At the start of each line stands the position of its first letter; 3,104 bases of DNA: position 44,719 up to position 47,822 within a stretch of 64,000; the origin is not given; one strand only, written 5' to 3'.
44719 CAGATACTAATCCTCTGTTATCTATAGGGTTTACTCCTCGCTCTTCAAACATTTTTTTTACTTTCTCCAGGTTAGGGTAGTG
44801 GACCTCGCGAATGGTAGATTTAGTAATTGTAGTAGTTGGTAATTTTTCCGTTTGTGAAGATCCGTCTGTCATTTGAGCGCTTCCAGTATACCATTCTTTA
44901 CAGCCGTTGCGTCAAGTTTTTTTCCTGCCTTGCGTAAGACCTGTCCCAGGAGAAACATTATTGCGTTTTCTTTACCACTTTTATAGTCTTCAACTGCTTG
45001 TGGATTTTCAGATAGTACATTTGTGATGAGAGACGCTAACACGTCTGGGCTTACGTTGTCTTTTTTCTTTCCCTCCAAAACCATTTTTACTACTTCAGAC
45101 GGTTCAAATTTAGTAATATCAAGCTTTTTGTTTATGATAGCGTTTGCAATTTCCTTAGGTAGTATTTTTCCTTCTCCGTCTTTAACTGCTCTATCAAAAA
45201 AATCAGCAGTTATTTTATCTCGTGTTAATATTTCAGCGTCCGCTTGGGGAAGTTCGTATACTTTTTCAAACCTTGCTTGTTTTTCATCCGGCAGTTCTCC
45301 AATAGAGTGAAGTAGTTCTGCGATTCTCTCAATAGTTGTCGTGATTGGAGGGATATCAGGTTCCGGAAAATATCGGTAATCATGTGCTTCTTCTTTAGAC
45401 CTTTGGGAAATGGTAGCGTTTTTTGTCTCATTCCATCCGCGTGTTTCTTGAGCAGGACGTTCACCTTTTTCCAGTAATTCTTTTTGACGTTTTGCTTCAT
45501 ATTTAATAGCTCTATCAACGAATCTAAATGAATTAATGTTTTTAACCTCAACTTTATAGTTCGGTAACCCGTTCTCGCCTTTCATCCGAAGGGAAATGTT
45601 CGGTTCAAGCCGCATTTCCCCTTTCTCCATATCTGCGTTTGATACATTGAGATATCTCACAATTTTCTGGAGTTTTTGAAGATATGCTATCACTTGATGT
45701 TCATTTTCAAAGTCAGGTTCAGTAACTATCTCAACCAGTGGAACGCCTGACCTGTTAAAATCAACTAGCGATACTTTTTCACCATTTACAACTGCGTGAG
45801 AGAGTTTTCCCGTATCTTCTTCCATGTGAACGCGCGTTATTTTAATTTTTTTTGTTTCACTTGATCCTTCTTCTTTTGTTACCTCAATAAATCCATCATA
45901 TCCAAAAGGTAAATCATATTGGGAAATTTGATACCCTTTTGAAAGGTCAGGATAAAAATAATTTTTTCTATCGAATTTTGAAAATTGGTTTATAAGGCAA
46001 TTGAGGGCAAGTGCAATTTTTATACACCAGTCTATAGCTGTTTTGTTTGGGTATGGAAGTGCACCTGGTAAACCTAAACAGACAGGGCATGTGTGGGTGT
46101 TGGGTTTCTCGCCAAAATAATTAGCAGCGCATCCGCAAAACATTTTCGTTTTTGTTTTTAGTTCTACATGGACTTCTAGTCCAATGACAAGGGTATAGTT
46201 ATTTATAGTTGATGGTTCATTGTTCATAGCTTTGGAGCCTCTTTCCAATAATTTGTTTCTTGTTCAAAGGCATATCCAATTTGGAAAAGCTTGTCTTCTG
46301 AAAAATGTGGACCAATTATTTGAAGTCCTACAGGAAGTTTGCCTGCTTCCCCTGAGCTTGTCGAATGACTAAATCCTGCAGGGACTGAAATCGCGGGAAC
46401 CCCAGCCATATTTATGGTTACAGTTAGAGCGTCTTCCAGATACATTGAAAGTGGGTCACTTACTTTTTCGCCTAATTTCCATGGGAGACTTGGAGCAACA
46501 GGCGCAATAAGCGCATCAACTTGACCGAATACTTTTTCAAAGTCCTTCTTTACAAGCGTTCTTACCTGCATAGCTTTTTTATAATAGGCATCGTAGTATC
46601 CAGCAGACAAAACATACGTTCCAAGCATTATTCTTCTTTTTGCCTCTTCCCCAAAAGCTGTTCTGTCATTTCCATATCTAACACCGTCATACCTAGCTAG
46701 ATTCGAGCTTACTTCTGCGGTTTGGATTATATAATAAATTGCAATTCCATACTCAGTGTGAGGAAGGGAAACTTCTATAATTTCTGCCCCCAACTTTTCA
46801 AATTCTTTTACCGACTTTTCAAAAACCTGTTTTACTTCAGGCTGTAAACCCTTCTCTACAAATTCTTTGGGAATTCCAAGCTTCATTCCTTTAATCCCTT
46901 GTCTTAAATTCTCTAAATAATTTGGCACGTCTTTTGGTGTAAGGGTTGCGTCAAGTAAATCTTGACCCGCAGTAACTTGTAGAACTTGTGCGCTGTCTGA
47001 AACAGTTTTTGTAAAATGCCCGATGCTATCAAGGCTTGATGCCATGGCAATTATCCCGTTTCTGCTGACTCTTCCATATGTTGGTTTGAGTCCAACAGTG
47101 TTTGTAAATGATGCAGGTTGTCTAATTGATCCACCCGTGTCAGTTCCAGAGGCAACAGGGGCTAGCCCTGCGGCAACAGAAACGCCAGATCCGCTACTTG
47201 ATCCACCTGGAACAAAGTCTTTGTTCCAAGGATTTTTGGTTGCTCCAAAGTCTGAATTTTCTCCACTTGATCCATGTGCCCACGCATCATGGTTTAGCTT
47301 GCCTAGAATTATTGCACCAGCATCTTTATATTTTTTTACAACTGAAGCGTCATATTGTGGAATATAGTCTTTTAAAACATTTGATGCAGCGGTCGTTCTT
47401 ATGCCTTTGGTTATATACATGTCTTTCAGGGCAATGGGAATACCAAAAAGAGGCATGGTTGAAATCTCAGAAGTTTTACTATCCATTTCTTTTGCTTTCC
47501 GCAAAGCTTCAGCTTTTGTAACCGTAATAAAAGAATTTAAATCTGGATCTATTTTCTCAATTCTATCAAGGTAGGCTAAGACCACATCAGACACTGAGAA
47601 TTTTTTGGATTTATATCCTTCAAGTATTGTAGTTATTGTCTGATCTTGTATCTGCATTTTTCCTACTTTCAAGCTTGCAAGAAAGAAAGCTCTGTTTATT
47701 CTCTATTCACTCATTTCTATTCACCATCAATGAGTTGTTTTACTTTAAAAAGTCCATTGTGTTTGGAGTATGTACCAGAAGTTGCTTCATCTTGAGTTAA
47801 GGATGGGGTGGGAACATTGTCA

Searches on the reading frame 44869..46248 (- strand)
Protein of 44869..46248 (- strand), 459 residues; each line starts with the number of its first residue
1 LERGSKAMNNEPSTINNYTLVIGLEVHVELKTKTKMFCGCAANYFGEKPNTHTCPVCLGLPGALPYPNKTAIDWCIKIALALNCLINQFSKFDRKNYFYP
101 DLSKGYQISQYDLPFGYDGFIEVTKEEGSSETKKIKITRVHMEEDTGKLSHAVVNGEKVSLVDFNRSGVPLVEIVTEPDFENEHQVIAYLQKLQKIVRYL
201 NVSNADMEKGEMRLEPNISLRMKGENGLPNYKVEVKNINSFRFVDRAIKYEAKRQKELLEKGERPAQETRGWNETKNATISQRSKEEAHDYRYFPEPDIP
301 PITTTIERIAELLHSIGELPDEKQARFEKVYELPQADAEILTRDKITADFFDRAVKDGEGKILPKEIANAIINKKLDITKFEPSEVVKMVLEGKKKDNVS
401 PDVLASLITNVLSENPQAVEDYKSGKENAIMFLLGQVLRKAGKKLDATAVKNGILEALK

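Call 49: search_protein_families(library=pfam, proteins=[window:44869-46248:-], max_evalue=0.00001)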
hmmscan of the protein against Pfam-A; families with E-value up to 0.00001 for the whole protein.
window:44869-46248:- (459 aa): 2 families
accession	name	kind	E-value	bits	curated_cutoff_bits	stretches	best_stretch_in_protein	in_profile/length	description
PF02934.20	GatB_N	-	1.1e-114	382.8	23.4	1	20-307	1-274/277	GatB/GatE catalytic domain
PF02637.23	GatB_Yqey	-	9.9e-13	48.6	27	1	365-458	55-148/148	GatB domain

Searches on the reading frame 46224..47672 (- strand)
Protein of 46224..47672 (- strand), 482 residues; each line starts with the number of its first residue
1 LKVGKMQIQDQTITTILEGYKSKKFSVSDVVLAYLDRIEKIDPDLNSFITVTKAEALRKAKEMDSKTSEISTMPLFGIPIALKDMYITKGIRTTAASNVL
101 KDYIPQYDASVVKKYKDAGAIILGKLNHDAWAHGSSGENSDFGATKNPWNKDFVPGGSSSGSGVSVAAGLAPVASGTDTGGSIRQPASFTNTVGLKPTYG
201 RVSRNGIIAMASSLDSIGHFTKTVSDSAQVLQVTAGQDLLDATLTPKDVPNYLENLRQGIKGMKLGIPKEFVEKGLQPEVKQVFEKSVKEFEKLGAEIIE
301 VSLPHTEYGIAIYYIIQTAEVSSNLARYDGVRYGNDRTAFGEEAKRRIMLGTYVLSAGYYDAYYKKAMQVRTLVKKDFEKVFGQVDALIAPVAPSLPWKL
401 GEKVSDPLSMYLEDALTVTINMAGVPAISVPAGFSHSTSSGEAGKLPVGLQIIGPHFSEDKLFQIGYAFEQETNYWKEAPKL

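Call 49: search_protein_families(library=pfam, proteins=[window:46224-47672:-], max_evalue=0.00001)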
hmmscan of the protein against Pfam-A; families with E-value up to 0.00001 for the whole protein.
window:46224-47672:- (482 aa): 1 family
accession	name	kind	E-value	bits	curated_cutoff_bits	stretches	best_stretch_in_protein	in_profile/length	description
PF01425.27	Amidase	-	1.3e-141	473.2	27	1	29-462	1-444/445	Amidase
